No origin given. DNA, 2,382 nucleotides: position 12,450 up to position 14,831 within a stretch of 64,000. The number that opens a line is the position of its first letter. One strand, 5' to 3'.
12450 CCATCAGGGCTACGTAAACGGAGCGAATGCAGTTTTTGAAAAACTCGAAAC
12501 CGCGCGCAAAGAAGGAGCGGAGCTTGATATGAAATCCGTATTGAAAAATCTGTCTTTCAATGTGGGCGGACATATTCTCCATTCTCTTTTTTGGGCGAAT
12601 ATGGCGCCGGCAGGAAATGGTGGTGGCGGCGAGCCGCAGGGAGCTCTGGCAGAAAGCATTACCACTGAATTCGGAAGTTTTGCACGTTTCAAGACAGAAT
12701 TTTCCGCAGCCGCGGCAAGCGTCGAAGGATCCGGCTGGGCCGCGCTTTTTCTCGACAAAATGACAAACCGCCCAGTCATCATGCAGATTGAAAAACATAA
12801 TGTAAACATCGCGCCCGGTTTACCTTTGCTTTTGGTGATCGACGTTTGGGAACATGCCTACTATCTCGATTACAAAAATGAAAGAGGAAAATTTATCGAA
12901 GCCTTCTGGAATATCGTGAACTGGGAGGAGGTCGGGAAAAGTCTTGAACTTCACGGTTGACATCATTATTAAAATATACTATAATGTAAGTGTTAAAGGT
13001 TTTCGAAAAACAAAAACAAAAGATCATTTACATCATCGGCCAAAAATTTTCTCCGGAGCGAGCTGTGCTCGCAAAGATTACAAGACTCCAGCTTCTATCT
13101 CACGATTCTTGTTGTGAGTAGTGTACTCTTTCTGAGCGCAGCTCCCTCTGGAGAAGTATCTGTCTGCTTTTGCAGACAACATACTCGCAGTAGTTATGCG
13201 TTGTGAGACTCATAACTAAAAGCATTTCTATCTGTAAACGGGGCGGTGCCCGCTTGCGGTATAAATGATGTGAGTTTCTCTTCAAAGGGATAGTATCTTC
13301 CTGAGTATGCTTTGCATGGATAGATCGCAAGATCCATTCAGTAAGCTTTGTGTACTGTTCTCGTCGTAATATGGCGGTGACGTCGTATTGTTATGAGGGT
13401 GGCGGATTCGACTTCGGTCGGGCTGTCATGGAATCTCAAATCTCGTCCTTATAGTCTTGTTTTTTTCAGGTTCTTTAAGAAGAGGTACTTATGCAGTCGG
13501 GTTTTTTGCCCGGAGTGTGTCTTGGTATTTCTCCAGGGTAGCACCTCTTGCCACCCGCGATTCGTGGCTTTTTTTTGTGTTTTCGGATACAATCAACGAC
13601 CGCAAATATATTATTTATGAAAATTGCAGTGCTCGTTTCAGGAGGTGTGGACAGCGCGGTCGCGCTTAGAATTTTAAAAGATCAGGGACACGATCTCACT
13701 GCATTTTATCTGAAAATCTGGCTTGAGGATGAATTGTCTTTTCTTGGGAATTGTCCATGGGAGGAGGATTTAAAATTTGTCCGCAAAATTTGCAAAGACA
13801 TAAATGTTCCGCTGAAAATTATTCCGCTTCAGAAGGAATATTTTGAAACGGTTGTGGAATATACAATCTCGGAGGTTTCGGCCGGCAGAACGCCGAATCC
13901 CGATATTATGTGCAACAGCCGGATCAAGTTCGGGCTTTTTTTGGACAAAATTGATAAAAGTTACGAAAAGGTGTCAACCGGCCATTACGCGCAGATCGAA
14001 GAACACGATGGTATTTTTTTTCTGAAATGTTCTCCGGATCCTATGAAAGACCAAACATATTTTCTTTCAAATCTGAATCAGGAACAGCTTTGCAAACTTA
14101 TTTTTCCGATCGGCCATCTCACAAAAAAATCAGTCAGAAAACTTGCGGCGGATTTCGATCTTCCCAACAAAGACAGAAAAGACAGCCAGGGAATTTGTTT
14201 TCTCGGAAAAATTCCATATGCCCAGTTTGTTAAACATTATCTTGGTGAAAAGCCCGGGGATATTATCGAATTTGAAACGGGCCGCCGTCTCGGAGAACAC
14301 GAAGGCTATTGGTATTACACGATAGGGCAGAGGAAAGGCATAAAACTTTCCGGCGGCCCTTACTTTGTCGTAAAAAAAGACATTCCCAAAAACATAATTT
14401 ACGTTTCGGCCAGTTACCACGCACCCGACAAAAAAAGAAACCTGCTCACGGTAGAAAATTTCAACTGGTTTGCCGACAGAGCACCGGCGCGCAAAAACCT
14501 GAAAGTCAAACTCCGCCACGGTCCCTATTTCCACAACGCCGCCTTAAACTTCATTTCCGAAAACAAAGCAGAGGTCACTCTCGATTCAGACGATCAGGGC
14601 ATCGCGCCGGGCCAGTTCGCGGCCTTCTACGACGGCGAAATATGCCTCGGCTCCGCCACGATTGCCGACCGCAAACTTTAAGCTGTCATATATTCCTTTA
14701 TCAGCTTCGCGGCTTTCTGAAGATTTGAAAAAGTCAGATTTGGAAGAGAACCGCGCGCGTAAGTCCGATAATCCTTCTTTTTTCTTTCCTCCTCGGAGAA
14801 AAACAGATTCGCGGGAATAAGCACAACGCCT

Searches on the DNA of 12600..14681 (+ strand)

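Call 4: search_rna_families(source=window, start=12600, end=13900, threshold=evalue, max_evalue=10, show_alignments=4)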
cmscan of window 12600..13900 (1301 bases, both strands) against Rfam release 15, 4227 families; matches with E-value up to 10: 5.
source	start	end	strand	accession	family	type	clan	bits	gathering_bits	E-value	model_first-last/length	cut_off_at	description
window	13049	13155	+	RF04128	MIR8562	Gene; miRNA;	-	23.3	211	0.1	1-242/242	no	MIR8562 microRNA precursor family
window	13104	13174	+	RF02213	ZFAT-AS1_3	Gene; lncRNA;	-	21.5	70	0.042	1-80/80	no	ZFAT antisense RNA 1 conserved region 3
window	13049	13155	+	RF03913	mir-992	Gene; miRNA;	-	17.3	79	3.6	1-86/86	no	mir-992 microRNA precursor family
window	13047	13157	+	RF03961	mir-9033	Gene; miRNA;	-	16.7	100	4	1-72/72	no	mir-9033 microRNA precursor family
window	13801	13900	-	RF01234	SNORA47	Gene; snRNA; snoRNA; HACA-box;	-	15.1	45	2.6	32-138/138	5'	Small nucleolar RNA SNORA47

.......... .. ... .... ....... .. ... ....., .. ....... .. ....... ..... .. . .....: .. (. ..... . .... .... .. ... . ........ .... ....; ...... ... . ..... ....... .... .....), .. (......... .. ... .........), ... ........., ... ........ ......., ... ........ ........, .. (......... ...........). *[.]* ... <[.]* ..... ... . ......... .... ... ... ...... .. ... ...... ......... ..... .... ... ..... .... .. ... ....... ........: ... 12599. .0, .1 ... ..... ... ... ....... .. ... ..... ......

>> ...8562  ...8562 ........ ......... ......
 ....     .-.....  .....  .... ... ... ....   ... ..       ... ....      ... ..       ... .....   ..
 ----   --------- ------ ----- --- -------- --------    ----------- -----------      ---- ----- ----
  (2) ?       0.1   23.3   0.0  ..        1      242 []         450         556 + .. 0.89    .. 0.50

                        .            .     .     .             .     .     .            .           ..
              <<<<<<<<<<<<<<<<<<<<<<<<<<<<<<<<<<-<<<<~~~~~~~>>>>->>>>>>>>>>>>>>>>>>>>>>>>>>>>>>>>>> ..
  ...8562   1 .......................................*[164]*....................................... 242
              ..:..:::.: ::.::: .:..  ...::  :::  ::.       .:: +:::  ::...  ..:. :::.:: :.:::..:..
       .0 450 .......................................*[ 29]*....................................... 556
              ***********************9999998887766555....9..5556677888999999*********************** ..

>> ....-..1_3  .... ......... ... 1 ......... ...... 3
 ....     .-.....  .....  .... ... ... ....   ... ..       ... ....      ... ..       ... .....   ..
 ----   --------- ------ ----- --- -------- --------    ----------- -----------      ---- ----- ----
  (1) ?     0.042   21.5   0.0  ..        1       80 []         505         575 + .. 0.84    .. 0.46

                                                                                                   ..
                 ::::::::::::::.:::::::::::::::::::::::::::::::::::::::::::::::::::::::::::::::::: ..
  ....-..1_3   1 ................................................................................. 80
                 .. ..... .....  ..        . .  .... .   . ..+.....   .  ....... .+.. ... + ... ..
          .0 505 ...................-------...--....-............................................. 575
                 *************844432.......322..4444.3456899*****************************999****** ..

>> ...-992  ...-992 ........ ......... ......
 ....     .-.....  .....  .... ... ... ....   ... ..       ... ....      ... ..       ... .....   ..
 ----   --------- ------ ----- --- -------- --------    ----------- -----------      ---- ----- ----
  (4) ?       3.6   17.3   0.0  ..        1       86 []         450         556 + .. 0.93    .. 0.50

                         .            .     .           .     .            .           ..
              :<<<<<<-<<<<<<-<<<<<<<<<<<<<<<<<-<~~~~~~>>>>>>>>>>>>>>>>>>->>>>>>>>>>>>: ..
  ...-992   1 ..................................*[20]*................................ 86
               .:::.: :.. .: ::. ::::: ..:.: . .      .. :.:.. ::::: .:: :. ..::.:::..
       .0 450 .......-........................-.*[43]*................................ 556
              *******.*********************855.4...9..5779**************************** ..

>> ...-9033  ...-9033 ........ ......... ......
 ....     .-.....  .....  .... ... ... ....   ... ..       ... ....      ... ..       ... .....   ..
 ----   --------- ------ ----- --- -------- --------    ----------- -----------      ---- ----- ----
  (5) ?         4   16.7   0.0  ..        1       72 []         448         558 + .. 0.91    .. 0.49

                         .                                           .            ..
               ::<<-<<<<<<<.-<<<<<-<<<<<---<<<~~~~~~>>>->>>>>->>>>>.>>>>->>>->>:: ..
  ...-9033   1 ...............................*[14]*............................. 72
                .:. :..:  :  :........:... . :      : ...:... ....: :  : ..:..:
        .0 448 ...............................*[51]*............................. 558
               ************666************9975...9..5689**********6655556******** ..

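Call 59: search_rna_families(sources=[L084, L002, L096, L097, L099, L091, L001], threshold=evalue, max_evalue=1)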
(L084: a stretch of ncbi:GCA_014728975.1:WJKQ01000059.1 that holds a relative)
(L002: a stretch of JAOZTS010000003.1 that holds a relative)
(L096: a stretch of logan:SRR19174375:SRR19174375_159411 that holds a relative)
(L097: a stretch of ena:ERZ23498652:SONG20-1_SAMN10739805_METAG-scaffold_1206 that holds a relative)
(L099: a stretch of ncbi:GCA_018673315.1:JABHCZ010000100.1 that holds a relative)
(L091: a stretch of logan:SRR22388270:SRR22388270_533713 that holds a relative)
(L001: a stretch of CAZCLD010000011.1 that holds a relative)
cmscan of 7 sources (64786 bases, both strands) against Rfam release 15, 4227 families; matches with E-value up to 1: 4.
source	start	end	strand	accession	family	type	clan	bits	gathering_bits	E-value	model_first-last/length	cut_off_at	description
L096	3940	4011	+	RF00005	tRNA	Gene; tRNA;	CL00001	62.7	29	3.3e-11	1-71/71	no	tRNA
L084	3327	3379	+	RF03867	mir-4081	Gene; miRNA;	-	28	70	0.44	1-51/51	no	mir-4081 microRNA precursor family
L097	5778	5842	-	RF01037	mir-644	Gene; miRNA;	-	24.1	96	0.98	1-73/73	no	mir-644 microRNA precursor family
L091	1388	1447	-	RF01122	sR39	Gene; snRNA; snoRNA; CD-box;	-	20.4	50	0.93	1-56/56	no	Small nucleolar RNA sR39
